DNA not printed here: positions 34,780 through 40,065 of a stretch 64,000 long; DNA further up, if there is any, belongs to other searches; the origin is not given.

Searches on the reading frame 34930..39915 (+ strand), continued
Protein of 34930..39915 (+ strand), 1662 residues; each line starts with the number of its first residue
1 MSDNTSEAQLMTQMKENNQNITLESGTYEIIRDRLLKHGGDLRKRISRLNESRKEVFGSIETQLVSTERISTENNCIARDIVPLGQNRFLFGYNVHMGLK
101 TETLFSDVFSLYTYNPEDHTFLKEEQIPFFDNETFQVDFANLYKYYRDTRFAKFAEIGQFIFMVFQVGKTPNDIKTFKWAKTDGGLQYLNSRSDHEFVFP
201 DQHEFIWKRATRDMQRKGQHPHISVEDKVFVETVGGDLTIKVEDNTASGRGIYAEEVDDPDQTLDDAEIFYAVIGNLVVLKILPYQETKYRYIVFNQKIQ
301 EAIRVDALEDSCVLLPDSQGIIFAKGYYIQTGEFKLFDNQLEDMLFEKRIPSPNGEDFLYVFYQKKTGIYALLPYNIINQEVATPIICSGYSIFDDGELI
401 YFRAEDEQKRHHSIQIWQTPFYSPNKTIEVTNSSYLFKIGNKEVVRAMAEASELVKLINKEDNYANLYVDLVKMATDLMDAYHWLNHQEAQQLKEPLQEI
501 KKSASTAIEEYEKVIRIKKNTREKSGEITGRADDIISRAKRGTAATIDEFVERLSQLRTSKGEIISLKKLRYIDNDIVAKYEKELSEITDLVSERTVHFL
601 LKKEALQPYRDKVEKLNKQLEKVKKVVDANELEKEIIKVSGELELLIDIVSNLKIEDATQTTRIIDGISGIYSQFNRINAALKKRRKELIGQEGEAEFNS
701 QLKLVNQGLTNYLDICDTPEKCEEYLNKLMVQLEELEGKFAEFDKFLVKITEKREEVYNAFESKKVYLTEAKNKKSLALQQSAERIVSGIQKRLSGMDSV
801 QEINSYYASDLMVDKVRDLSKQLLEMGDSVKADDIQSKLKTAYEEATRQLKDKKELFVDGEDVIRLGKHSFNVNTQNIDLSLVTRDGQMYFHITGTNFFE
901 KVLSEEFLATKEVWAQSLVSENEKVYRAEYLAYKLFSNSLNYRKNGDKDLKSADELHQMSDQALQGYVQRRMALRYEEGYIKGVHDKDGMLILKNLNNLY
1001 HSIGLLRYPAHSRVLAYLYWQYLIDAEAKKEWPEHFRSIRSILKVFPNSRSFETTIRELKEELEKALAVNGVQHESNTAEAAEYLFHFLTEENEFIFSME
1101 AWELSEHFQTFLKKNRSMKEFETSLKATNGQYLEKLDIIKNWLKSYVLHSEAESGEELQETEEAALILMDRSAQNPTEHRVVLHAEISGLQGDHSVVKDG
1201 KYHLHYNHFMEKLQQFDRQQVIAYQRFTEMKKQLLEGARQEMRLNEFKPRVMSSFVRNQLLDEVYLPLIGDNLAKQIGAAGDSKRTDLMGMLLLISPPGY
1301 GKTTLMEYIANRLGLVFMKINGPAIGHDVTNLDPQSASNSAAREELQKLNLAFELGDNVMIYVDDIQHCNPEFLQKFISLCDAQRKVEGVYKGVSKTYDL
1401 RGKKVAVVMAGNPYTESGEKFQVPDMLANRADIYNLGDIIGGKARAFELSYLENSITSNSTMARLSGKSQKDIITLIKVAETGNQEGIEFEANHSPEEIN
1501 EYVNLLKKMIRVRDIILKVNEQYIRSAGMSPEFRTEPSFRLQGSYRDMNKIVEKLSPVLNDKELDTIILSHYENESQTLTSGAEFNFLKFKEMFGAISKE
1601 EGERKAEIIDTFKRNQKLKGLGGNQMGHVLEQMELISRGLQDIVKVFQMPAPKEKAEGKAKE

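Call 27: find_encoding_contigs(protein=P0121, flank=6000, max_places=2)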
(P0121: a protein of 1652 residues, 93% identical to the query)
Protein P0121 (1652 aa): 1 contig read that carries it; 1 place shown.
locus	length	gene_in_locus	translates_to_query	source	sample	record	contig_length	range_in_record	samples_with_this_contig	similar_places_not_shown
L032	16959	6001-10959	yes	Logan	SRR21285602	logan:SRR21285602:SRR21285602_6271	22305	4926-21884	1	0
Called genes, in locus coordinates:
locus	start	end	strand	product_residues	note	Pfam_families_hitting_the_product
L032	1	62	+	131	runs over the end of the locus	PF10722:YbjN (weak), PF22550:CesT_Tir_1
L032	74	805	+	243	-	PF04012:PspA_IM30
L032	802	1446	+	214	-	-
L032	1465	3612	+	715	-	-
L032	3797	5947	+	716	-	-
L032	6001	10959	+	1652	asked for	PF12458:DUF3686, PF07728:AAA_5 (faint), PF25472:DUF7902, PF00004:AAA (weak)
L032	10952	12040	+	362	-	PF00226:DnaJ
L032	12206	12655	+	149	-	-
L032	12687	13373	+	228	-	-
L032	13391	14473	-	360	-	PF21212:Dimerisation2-like_dom, PF00891:Methyltransf_2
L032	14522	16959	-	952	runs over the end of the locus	?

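Call 28: find_encoding_contigs(protein=P0122, flank=6000, max_places=2)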
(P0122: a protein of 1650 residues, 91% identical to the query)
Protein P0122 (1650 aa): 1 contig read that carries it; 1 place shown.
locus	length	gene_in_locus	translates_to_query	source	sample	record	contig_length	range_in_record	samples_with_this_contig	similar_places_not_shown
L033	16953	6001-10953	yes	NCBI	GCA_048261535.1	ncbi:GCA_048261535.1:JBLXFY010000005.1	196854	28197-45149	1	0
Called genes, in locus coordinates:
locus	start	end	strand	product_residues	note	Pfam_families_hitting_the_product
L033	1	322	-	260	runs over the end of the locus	PF01381:HTH_3, PF12844:HTH_19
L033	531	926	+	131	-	PF22550:CesT_Tir_1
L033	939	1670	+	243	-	PF04012:PspA_IM30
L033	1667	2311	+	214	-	-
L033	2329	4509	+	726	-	-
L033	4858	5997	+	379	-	-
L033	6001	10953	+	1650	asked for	PF12458:DUF3686, PF07728:AAA_5 (faint), PF25472:DUF7902, PF00004:AAA (weak)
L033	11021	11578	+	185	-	PF13785:DUF4178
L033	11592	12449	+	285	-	-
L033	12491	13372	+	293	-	PF03994:DUF350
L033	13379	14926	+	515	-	PF01564:Spermine_synth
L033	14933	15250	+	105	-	PF02675:AdoMet_dc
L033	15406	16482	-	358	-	PF21212:Dimerisation2-like_dom, PF13489:Methyltransf_23 (weak), PF00891:Methyltransf_2, PF08242:Methyltransf_12 (faint)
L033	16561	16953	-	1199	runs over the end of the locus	-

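Call 29: find_encoding_contigs(protein=P0123, flank=6000, max_places=2)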
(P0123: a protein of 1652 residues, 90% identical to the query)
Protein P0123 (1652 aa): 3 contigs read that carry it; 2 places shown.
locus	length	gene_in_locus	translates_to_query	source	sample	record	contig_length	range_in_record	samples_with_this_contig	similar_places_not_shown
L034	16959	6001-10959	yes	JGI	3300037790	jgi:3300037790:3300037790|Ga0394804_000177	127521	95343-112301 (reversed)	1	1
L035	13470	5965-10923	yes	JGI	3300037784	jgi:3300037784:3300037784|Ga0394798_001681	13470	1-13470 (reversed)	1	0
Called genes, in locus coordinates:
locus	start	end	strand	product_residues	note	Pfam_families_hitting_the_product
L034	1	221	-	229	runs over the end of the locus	PF13091:PLDc_2, PF07894:SACK1 (weak)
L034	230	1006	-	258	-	PF01381:HTH_3, PF12844:HTH_19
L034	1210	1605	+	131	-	PF22550:CesT_Tir_1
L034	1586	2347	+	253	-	PF04012:PspA_IM30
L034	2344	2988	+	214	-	-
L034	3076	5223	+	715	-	-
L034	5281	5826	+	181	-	PF01885:PTS_2-RNA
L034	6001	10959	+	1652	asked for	PF12458:DUF3686, PF07728:AAA_5 (faint), PF25472:DUF7902, PF00004:AAA (weak)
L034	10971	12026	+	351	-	PF00226:DnaJ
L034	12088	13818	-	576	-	PF17210:SdrD_B (faint), PF13620:CarboxypepD_reg (faint), PF24595:DUF7619, PF18962:Por_Secre_tail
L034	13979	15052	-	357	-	PF21212:Dimerisation2-like_dom, PF13489:Methyltransf_23 (weak), PF00891:Methyltransf_2, PF08242:Methyltransf_12 (weak)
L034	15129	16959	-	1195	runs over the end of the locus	-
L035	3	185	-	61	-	?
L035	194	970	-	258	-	PF01381:HTH_3, PF12844:HTH_19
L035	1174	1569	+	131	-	PF22550:CesT_Tir_1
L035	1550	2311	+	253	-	PF04012:PspA_IM30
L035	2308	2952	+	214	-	-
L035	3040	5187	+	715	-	-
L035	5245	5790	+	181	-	PF01885:PTS_2-RNA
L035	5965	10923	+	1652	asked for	PF12458:DUF3686, PF07728:AAA_5 (faint), PF25472:DUF7902, PF00004:AAA (weak)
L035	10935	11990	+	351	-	PF00226:DnaJ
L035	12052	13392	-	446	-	PF13620:CarboxypepD_reg (faint), PF17210:SdrD_B (faint), PF24595:DUF7619, PF18962:Por_Secre_tail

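Call 30: find_encoding_contigs(protein=P0124, flank=6000, max_places=2)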
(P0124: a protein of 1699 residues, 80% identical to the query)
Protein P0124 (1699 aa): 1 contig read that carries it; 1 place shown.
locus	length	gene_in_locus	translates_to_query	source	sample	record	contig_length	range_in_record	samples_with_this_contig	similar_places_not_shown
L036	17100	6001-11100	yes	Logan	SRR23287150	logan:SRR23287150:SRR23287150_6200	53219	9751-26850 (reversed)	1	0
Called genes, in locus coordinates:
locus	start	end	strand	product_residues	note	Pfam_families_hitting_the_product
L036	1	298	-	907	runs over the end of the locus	PF02562:PhoH (faint), PF13086:AAA_11, PF13245:AAA_19, PF13604:AAA_30 (faint), PF01443:Viral_helicase1 (faint), PF05127:NAT10_TcmA_helicase (faint), PF13087:AAA_12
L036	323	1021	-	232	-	PF07894:SACK1 (weak), PF13091:PLDc_2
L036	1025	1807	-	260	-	PF01381:HTH_3, PF12844:HTH_19 (weak)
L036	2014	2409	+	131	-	PF10722:YbjN, PF22550:CesT_Tir_1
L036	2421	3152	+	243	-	PF04012:PspA_IM30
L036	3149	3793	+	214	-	-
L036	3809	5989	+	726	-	-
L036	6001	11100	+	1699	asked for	PF12458:DUF3686, PF25472:DUF7902, PF00004:AAA (weak)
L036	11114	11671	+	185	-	PF13785:DUF4178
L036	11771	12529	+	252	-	-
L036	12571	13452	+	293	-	PF03994:DUF350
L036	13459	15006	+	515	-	PF01564:Spermine_synth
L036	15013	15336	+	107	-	PF02675:AdoMet_dc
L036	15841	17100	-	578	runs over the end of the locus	PF17210:SdrD_B (weak), PF24595:DUF7619, PF18962:Por_Secre_tail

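Call 34: search_protein_families(library=pfam, proteins=[L032:3797-5944:+, L033:4858-5994:+, L034:5281-5823:+, L034:10971-12023:+], max_evalue=0.01)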
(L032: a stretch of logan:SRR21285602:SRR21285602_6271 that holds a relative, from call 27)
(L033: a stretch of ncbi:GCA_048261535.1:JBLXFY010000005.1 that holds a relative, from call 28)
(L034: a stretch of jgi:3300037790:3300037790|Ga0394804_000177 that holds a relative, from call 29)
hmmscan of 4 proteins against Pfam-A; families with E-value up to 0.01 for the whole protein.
L032:3797-5944:+ (716 aa): 0 families

L033:4858-5994:+ (379 aa): 0 families

L034:5281-5823:+ (181 aa): 3 families
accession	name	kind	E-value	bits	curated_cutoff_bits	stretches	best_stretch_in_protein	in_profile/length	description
PF01885.22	PTS_2-RNA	-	7.1e-54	183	26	1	6-172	2-176/177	RNA 2'-phosphotransferase, Tpt1 / KptA family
PF00644.27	PARP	-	0.0015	18.5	26.7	1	49-117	21-69/199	Poly(ADP-ribose) polymerase catalytic domain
PF22531.2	DUF7002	-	0.0082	16.2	27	0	99-140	2-43/195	Family of unknown function (DUF7002)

L034:10971-12023:+ (351 aa): 1 family
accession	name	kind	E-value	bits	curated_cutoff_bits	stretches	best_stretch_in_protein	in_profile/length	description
PF00226.36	DnaJ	-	5.7e-21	74.8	27.8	1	4-59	2-58/63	DnaJ domain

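Call 67: search_dna_similar(query=window:34960-39915:+, collection=plasmids, mode=protein, max_rows=15, rows=spread)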
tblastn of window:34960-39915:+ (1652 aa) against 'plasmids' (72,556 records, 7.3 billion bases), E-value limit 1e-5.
Records with a match: 13; places in all: 13; records where one place covers at least 80% of the query: 12.
Best place of each record, by identity: <60% 13.
By first word of the organism name: Streptomyces 3; Proteus 2; Deinococcus 2; Hymenobacter 1; Nonomuraea 1; Pseudomonas 1; Halomonas 1; Vibrio 1; Photobacterium 1.
By predicted mobility (MOB-suite, as given by PLSDB): non-mobilizable 10; mobilizable 3.
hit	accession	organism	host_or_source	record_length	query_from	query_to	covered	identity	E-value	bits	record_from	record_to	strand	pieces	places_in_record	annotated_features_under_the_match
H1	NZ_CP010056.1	Hymenobacter sp. DG25B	single cell,soil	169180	9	1638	99%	52.8%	0e+0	1830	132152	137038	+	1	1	DNA repair ATPase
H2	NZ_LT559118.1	Nonomuraea gerenzanensis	-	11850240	13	1627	98%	40.8%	0e+0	1266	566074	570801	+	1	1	none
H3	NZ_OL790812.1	Proteus mirabilis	-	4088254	14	1633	98%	40.5%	0e+0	1248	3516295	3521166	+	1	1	none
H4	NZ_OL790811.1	Proteus mirabilis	-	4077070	14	1633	98%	40.5%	0e+0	1248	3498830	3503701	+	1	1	none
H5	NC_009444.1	Pseudomonas fluorescens SBW25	-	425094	14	1615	97%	40.5%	0e+0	1228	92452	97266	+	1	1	DNA repair ATPase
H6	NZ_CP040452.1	Halomonas sp. PA16-9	-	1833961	1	1636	99%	37.5%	0e+0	1170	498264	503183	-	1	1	none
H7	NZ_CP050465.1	Vibrio campbellii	single cell,seawater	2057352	4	1628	98%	37.8%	0e+0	1161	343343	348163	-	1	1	none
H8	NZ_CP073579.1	Photobacterium sp. GJ3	-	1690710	4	1628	98%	37.7%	0e+0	1156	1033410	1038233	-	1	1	record has no annotation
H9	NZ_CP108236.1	Streptomyces sp. NBC_00080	-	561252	5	1627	98%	37.3%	0e+0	1194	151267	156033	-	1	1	DNA repair ATPase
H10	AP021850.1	Deinococcus grandis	-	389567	15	1630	98%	37.2%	0e+0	1127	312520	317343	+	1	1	hypothetical protein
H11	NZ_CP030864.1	Streptomyces globosus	cell culture,environment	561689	14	1602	96%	35.0%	0e+0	961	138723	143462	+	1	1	DNA repair ATPase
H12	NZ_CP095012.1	Streptomyces sp. 2P-4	cell culture,mudflats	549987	14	1602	96%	35.0%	0e+0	959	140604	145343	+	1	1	DNA repair ATPase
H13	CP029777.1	Deinococcus actinosclerus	mixed culture,wastewater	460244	1111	1630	31%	48.3%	8e-143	498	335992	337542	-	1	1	DNA repair protein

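Call 68: get_annotated_region(hit=H5, flank=7000)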
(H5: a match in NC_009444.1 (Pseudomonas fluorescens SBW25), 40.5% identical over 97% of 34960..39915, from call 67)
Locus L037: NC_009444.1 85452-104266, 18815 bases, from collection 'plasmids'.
description: Pseudomonas fluorescens SBW25 plasmid pQBR103, complete sequence
organism: Pseudomonas fluorescens SBW25 (NCBI taxid 216595)
taxonomy: Bacteria; Pseudomonadota; Gammaproteobacteria; Pseudomonadales; Pseudomonadaceae; Pseudomonas; Pseudomonas fluorescens; Pseudomonas fluorescens SBW25
host: -; source: -; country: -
typing (MOB-suite, as given by PLSDB): non-mobilizable; replicon rep_cluster_1081; mating-pair formation MPF_I
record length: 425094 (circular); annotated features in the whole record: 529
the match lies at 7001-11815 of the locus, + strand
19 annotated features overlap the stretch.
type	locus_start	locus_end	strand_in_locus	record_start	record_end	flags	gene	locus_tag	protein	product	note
CDS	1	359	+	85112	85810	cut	-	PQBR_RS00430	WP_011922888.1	PspA/IM30 family protein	-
CDS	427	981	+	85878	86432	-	-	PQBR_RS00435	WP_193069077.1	rhomboid family intramembrane serine protease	-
CDS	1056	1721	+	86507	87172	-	-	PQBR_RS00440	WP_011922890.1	DUF2491 family protein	-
CDS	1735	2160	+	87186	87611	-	-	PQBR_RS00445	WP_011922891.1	DUF350 domain-containing protein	-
CDS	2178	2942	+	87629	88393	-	-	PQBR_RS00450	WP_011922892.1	DUF1190 domain-containing protein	-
CDS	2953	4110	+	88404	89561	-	-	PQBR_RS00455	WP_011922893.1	glutathionylspermidine synthase family protein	-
CDS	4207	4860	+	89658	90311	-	-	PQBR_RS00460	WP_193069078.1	hypothetical protein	-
CDS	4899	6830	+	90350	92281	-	-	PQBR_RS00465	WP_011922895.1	SPFH domain-containing protein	-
CDS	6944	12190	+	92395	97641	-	-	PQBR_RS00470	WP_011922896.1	DNA repair ATPase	-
CDS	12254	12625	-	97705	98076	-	-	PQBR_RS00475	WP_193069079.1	histone-like nucleoid-structuring protein, MvaT/MvaU family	GO:0071824 - protein-DNA complex organization [Evidence IEA]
CDS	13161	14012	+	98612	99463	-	-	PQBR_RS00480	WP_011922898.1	hypothetical protein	-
CDS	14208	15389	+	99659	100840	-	-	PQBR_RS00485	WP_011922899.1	C2H2-type zinc finger protein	-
CDS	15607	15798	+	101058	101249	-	-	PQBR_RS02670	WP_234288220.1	hypothetical protein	-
CDS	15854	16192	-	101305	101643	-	-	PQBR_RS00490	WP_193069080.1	hypothetical protein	-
CDS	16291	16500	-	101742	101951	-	-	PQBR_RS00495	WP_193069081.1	hypothetical protein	-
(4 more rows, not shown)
